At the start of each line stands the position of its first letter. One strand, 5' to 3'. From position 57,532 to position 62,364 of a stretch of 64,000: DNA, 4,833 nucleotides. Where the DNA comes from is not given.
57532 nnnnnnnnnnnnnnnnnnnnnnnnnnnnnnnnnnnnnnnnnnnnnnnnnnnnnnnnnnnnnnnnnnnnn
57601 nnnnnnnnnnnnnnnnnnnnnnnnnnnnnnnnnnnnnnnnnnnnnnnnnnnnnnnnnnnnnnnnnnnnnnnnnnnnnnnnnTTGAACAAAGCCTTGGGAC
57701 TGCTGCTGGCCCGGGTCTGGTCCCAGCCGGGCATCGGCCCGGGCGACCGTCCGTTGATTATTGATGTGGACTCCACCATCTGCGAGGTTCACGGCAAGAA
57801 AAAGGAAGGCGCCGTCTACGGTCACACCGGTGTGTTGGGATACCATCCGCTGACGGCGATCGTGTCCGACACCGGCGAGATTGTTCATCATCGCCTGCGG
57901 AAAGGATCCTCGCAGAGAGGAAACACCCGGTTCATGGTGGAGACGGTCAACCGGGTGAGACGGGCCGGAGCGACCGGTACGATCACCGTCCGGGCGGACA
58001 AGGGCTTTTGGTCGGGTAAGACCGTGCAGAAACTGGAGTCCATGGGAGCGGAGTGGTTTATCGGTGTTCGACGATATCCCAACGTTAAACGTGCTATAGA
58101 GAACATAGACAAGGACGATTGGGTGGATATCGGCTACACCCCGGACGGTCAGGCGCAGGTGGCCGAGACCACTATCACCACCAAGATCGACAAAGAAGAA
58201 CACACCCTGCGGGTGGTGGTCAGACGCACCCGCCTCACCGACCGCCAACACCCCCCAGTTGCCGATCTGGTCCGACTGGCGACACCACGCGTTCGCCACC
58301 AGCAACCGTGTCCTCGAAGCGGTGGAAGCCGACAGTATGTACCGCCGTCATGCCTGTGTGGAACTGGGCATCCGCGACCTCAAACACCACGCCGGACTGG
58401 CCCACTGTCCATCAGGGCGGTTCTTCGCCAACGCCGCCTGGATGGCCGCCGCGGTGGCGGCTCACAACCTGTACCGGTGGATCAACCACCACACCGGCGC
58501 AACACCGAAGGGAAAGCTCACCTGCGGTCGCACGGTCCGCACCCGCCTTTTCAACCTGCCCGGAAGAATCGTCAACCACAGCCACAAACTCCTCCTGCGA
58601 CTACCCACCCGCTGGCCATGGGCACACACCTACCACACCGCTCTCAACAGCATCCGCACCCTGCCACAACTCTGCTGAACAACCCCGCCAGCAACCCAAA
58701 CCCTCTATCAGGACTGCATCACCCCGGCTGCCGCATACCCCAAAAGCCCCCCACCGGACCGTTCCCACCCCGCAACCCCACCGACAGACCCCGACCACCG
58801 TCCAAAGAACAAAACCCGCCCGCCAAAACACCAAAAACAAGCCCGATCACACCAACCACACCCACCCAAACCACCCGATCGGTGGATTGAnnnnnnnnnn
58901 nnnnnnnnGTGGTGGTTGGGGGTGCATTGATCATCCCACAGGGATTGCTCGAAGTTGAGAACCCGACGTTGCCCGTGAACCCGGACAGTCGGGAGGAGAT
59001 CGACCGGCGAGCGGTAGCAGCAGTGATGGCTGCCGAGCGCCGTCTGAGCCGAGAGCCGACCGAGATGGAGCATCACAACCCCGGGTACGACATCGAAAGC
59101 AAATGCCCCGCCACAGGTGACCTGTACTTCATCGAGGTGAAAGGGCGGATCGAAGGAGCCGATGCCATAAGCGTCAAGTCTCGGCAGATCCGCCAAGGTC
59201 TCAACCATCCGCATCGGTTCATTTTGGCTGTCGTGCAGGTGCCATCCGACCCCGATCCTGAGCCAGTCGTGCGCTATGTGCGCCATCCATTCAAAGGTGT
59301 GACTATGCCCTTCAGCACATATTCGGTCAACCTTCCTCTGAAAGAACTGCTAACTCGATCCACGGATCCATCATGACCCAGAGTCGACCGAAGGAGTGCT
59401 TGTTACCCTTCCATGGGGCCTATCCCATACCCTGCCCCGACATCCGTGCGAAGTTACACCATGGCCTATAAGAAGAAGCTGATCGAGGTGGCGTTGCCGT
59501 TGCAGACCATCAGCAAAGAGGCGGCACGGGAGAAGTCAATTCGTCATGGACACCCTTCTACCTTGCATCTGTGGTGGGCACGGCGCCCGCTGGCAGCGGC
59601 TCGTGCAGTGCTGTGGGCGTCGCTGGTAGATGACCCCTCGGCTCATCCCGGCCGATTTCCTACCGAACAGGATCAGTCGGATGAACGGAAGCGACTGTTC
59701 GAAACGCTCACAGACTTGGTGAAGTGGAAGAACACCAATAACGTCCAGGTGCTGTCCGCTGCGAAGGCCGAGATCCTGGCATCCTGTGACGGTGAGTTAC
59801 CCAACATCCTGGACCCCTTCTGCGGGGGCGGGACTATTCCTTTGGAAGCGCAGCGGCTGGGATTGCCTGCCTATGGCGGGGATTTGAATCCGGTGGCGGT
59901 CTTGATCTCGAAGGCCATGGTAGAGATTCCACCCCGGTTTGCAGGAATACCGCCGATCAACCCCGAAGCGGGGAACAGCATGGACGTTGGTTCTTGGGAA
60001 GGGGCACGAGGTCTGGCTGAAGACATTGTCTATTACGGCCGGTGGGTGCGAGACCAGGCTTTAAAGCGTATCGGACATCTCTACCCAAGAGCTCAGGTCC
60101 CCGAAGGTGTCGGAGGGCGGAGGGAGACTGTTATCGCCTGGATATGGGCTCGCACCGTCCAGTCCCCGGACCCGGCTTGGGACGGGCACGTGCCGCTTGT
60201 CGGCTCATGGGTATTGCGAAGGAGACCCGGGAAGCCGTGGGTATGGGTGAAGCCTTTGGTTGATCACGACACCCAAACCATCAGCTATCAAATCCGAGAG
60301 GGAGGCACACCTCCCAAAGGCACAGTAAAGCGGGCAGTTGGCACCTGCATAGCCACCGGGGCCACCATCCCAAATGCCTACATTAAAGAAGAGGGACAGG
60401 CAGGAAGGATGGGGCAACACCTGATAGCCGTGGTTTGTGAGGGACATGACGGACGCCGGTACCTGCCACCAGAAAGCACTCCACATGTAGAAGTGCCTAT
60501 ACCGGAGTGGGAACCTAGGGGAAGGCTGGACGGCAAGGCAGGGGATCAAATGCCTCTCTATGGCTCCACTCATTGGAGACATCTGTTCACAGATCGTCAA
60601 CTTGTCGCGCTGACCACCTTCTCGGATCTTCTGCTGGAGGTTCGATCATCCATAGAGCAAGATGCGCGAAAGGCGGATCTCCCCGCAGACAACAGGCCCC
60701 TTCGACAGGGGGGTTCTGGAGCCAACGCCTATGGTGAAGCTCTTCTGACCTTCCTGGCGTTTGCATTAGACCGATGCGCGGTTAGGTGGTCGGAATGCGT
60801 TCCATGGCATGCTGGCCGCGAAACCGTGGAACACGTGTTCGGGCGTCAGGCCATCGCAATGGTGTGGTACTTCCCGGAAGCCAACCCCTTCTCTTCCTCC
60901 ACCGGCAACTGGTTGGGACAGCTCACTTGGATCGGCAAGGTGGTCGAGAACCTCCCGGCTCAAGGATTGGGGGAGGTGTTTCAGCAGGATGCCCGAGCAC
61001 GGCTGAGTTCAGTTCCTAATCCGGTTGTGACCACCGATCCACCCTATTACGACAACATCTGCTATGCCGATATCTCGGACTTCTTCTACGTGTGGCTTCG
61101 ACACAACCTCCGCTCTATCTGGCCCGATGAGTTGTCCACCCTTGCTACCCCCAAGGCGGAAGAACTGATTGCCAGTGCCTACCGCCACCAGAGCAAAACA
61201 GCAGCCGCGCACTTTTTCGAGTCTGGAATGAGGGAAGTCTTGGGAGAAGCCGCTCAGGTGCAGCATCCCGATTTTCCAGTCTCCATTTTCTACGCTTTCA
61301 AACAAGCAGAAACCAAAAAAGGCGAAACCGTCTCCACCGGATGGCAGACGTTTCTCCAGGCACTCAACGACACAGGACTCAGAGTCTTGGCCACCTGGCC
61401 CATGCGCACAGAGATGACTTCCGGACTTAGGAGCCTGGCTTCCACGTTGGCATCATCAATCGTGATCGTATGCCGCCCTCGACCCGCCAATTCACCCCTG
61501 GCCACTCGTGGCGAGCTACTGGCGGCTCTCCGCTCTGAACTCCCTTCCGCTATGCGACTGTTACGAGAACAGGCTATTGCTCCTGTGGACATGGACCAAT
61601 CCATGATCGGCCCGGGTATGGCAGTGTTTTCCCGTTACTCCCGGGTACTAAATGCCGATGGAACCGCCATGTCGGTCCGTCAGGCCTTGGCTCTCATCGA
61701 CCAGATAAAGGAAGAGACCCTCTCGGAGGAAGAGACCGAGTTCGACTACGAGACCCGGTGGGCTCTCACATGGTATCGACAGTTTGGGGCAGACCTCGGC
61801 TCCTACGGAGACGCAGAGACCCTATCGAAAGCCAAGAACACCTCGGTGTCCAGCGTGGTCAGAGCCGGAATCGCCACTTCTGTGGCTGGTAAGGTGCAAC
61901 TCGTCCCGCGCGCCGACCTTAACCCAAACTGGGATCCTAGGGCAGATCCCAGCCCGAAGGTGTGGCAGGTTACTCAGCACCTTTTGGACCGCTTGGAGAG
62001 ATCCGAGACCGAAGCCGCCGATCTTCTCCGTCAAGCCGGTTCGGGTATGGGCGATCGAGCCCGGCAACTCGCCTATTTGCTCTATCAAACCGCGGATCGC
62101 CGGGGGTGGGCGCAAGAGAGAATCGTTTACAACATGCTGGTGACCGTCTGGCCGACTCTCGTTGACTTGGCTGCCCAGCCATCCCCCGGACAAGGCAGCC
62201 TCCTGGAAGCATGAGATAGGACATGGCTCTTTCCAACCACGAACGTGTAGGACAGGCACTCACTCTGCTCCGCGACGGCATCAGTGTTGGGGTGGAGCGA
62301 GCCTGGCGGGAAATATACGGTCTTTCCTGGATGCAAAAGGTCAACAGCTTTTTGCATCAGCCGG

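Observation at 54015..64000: IS-disrupted methylation-type defense module: SNF2-DUF3883 helicase // DUF1156 methyltransferase // HEPN-DUF499 ATPase (BREX-type-3-like), incomplete in the window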

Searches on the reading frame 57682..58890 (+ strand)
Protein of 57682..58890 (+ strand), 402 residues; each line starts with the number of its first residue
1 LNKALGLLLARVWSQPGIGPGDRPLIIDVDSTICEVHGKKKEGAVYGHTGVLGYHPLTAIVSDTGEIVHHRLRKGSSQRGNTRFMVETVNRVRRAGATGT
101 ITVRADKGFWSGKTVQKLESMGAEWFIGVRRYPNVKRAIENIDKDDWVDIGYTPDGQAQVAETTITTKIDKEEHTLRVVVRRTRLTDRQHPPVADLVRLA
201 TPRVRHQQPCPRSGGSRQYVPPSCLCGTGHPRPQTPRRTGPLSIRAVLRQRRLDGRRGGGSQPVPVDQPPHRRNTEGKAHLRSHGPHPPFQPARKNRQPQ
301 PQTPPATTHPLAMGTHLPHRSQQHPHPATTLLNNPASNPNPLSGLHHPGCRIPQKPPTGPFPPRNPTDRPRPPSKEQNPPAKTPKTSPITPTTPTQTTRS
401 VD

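Call 6: search_protein_families(library=pfam, proteins=[window:57682-58890:+], max_evalue=0.01)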
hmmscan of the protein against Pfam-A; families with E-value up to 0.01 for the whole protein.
window:57682-58890:+ (402 aa): 2 families
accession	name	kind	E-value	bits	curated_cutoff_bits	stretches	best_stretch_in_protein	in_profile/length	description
PF13701.12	DDE_Tnp_1_4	-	3e-17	62.4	34.7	1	23-185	138-300/435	Transposase DDE domain group 1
PF01609.27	DDE_Tnp_1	-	3.4e-10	40.4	23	1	24-200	4-157/200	Transposase DDE domain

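Call 30: search_protein_families(library=ncbifam, proteins=[window:57682-58890:+], max_evalue=0.001)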
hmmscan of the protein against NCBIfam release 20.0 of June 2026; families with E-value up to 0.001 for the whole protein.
window:57682-58890:+ (402 aa): 3 families
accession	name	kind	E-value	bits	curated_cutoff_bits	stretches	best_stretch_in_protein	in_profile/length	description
NF033539.1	transpos_IS1380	equivalog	3.6e-37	128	180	1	21-188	127-299/419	IS1380 family transposase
NF033559.2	transpos_IS1634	equivalog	0.00025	20.2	100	1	82-182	192-286/483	IS1634 family transposase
NF033551.1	transpos_IS1182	equivalog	0.00033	19.7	270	1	38-147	257-358/488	IS1182 family transposase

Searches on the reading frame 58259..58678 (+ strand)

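Call 6: search_protein_families(library=pfam, proteins=[window:58259-58678:+], max_evalue=0.01)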
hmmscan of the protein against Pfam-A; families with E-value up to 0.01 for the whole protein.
window:58259-58678:+ (139 aa): 2 families
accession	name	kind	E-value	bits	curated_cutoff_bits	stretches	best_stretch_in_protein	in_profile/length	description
PF13701.12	DDE_Tnp_1_4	-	1.1e-14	54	34.7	1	25-136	323-434/435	Transposase DDE domain group 1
PF01609.27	DDE_Tnp_1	-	0.00039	20.7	23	1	12-71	141-200/200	Transposase DDE domain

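Call 30: search_protein_families(library=ncbifam, proteins=[window:58259-58678:+], max_evalue=0.001)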
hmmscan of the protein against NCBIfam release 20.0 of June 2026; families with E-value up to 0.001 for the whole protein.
window:58259-58678:+ (139 aa): 2 families
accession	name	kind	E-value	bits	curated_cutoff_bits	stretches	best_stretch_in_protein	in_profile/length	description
NF033539.1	transpos_IS1380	equivalog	6.4e-24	84.3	180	1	7-119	310-419/419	IS1380 family transposase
NF033593.1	transpos_ISNCY_1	equivalog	0.00046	19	325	1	27-73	395-441/444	ISNCY family transposase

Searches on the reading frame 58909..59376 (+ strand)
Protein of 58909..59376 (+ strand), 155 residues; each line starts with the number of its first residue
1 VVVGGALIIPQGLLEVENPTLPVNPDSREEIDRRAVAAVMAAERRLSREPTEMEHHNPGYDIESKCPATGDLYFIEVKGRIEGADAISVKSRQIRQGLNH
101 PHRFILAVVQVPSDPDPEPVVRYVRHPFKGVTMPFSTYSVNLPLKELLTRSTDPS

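Call 6: search_protein_families(library=pfam, proteins=[window:58909-59376:+], max_evalue=0.01)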
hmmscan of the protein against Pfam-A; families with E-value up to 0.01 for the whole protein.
window:58909-59376:+ (155 aa): 1 family
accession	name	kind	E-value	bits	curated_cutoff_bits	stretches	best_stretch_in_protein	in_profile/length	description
PF13020.12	NOV_C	-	9.6e-16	58.1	22.1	1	33-114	3-84/91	Protein NO VEIN, C-terminal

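Call 7: search_protein_families(library=padloc, proteins=[window:58909-59376:+], max_evalue=0.01)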
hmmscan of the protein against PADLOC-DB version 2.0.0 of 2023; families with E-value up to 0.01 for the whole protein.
window:58909-59376:+ (155 aa): 6 families
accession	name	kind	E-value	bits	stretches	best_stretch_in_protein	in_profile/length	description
PDLC00659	HmaA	-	4e-28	95.8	1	1-154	1015-1172/1176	SNF2 helicase / DEAD-box helicase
PDLC03969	TmtA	-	1.1e-17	61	1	26-132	1385-1491/1563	-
PDLC03965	TmtA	-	7.3e-13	45.4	1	27-127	1237-1336/1370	-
PDLC03964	TmtA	-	1.1e-08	31.6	1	54-140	1447-1532/1538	-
PDLC03966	TmtA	-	2.1e-08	30.4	1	38-130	1535-1631/1655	-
PDLC03967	TmtA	-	1.2e-07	28.5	1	49-125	914-993/1063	-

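Call 30: search_protein_families(library=ncbifam, proteins=[window:58909-59376:+], max_evalue=0.001)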
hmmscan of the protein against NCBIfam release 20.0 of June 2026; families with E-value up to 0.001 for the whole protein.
window:58909-59376:+ (155 aa): 0 families

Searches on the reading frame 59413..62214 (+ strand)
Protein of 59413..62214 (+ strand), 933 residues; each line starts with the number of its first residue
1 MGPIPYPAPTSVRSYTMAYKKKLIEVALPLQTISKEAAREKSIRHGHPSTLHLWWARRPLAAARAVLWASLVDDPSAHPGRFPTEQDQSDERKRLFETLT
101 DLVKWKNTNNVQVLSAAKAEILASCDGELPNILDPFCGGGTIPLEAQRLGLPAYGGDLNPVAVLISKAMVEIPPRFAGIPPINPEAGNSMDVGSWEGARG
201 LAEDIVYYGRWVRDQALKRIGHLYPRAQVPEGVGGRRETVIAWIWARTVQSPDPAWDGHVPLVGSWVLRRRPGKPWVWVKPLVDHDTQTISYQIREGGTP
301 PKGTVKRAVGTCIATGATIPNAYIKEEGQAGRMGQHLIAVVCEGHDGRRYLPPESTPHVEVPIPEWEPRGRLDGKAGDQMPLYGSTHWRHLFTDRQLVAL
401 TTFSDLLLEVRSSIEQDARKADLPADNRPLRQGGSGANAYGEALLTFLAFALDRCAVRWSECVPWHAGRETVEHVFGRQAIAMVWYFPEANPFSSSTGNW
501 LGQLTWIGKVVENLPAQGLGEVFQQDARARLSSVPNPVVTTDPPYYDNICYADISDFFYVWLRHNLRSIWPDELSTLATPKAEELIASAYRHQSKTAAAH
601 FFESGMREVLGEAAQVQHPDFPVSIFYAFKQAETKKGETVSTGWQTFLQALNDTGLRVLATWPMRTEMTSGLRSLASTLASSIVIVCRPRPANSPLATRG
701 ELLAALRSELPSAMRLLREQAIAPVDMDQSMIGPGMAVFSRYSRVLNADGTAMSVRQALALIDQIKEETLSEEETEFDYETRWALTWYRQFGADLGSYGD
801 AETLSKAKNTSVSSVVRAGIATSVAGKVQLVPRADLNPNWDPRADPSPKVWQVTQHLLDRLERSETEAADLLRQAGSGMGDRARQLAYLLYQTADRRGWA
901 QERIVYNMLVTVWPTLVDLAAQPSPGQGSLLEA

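Call 6: search_protein_families(library=pfam, proteins=[window:59413-62214:+], max_evalue=0.01)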
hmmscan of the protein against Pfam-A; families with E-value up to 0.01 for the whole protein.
window:59413-62214:+ (933 aa): 3 families
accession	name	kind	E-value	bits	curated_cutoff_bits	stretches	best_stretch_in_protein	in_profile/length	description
PF06634.17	DUF1156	-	1.9e-30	105.2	24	1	27-97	1-72/73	Protein of unknown function (DUF1156)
PF01170.24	UPF0020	-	0.00025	21.2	22.3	1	131-151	31-51/197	RMKL-like, methyltransferase domain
PF01555.25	N6_N4_Mtase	-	0.0079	16.6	26.7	0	131-166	184-219/221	DNA methylase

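Call 7: search_protein_families(library=padloc, proteins=[window:59413-62214:+], max_evalue=0.01)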
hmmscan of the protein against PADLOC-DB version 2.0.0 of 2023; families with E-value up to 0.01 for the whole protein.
window:59413-62214:+ (933 aa): 19 families
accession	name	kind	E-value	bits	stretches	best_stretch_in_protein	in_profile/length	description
PDLC00660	HmaB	-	0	1026.9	1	17-922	5-955/967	DNA-adenine methylase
PDLC00661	HmaB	-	1.5e-301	1000.8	1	19-919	6-958/973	DNA-adenine methylase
PDLC03233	MTase_II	-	7.4e-34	115.3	2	457-757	411-712/731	Type II methyltransferase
PDLC02189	DUF1156_MTase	-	3.4e-27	93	3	384-711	438-699/944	-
PDLC03352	MTase_II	-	2.5e-19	66.7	2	380-569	407-599/1023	Type II methyltransferase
PDLC03314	MTase_II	-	1.3e-17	61.2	2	529-690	540-679/944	Type II methyltransferase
PDLC03364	MTase_II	-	1e-08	32.6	1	131-171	61-101/380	Type II methyltransferase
PDLC03322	MTase_II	-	3e-08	30.9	1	128-168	64-104/446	Type II methyltransferase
PDLC03367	MTase_II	-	9.2e-07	25.6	1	126-172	39-85/633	Type II methyltransferase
PDLC03380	MTase_II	-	5.4e-06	23.9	1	131-170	59-98/393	Type II methyltransferase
PDLC03224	MTase_II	-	7.9e-05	19.7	1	131-169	96-134/481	Type II methyltransferase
PDLC03239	MTase_II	-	0.00039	17.3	1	131-168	95-132/442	Type II methyltransferase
PDLC03377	MTase_II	-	0.00039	17.1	1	127-168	120-161/504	Type II methyltransferase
PDLC03325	MTase_II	-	0.0015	15.3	1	132-170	95-133/426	Type II methyltransferase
PDLC03319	MTase_II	-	0.0019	15.1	0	131-171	26-66/503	Type II methyltransferase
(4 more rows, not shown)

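Call 13: find_encoding_contigs(protein=window:59413-62214:+, flank=10000, max_places=6)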
Protein window:59413-62214:+ (933 aa): no gene with exactly this product is on record in the collection.

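Call 14: find_encoding_contigs(protein=window:59461-62214:+, flank=10000, max_places=6)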
Protein window:59461-62214:+ (917 aa): no gene with exactly this product is on record in the collection.

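Call 15: find_related_loci(query=window:59461-62214:+, collection=genome_contigs, flank=10000)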
Query window:59461-62214:+ (917 aa) in genome_contigs; peptide patterns used: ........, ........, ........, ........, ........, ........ (x = any residue, [..] = any of these).
26 stretches matched a pattern; 3 encode a relative of the query (tblastn E <= 1e-3); 3 distinct loci.
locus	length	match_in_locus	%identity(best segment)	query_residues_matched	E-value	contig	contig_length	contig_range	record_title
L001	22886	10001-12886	67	1-917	0e+0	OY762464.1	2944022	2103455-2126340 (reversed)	MAG: Acidimicrobiia bacterium isolate 46c1db0d-967a-4333-83ea-8eb352737e21 genome assembly, chromosome: 1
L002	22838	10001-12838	44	5-901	0e+0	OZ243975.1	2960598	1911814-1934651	MAG: Arenicellales bacterium isolate dab0f2a9-6c84-4861-9e31-239953c98c99 genome assembly, chromosome: 1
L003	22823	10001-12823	45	5-901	0e+0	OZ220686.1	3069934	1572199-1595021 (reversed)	MAG: Rhodothermales bacterium isolate 312d6c01-350c-491a-87ad-f3958f88b76c genome assembly, chromosome: 1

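Call 30: search_protein_families(library=ncbifam, proteins=[window:59413-62214:+], max_evalue=0.001)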
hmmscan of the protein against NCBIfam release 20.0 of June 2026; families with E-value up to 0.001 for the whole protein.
window:59413-62214:+ (933 aa): 1 family
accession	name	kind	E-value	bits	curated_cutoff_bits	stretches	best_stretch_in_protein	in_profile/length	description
NF042963.1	DUF1156_antiphage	equivalog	3.2e-34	118.3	1000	2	447-717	492-732/960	anti-phage-associated DUF1156 domain-containing protein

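Call 31: search_protein_families(library=pfam, proteins=[L001:12898-16176:+, L002:13184-13840:+, L002:13755-16829:+, L002:16833-19679:+, L003:12894-15731:+], max_evalue=0.001)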
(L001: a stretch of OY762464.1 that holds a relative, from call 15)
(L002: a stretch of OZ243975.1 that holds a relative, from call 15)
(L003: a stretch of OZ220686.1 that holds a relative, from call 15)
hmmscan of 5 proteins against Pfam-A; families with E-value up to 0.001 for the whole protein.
L001:12898-16176:+ (1092 aa): 2 families
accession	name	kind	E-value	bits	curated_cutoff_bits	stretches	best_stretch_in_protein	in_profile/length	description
PF04465.17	DUF499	-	1.5e-28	99.6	23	1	304-682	44-424/1024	Protein of unknown function (DUF499)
PF18731.6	HEPN_Swt1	-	2e-20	73.6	27.5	1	11-116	1-112/115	Swt1-like HEPN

L002:13184-13840:+ (218 aa): 1 family
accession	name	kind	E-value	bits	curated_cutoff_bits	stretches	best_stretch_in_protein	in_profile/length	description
PF01936.24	NYN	-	9.1e-09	36.4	24.2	1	139-208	72-140/145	NYN domain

L002:13755-16829:+ (1024 aa): 2 families
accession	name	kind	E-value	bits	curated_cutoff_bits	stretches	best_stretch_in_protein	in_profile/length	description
PF06634.17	DUF1156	-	8.6e-27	93.5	24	1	69-143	1-73/73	Protein of unknown function (DUF1156)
PF02086.21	MethyltransfD12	-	0.00011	22.5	22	1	188-239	17-69/253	D12 class N6 adenine-specific DNA methyltransferase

L002:16833-19679:+ (948 aa): 1 family
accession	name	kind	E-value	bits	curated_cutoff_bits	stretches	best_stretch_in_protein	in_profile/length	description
PF04465.17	DUF499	-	5.2e-30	104.5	23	1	126-400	23-298/1024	Protein of unknown function (DUF499)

L003:12894-15731:+ (945 aa): 1 family
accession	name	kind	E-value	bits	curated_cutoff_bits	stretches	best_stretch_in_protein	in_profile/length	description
PF04465.17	DUF499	-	2.3e-31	108.9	23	1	126-400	23-298/1024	Protein of unknown function (DUF499)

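Call 32: search_protein_families(library=padloc, proteins=[L001:5575-9057:+, L001:12898-16176:+], max_evalue=0.00001)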
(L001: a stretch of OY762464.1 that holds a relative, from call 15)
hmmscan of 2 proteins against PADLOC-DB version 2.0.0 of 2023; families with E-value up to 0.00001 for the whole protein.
L001:5575-9057:+ (1160 aa): 52 families (the best 25 are shown)
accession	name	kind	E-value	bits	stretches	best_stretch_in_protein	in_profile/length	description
PDLC00659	HmaA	-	0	1449.5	1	1-1159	2-1172/1176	SNF2 helicase / DEAD-box helicase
PDLC02620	DrmD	-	7.5e-120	399.6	1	95-695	92-667/1060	DrmD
PDLC02621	DrmD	-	3e-99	331.6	1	121-835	139-850/1040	DrmD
PDLC02500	BrxHI|BrxHII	-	1.7e-95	319.4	1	76-748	64-708/933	BrxHI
PDLC02504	BrxHI|BrxHII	-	3.6e-89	297.9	1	74-766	81-739/971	BrxHII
PDLC02572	DrmA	-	2.5e-70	235.6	1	121-701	136-723/1043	DrmA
PDLC02632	DrmD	-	7e-63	211.1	1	122-621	142-641/662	DrmD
PDLC02623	DrmD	-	1.2e-58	196.8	3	332-652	409-670/1040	DrmD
PDLC02634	DrmD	-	8.8e-54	180.6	1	99-808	88-776/900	DrmD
PDLC02633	DrmD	-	4.2e-53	178.5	1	115-619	139-643/839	DrmD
PDLC02619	DrmD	-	8.3e-50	167.8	2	91-528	21-434/872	DrmD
PDLC02624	DrmD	-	1.7e-47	160.3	1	140-617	1-478/652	DrmD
PDLC02840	DpdE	-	1.5e-44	150.7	2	98-288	155-322/1091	DpdE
PDLC02843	DpdE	-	8.6e-41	137.8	2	96-289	152-318/1091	DpdE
PDLC02846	DpdE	-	2.8e-33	112.9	2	96-302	156-354/1034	DpdE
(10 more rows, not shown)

L001:12898-16176:+ (1092 aa): 2 families
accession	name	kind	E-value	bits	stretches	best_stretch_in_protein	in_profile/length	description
PDLC00662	HmaC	-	2.2e-292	970.7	1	166-1091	5-940/941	AAA+ ATPase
PDLC02192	DUF499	-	7e-43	144.6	1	205-846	34-637/1022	-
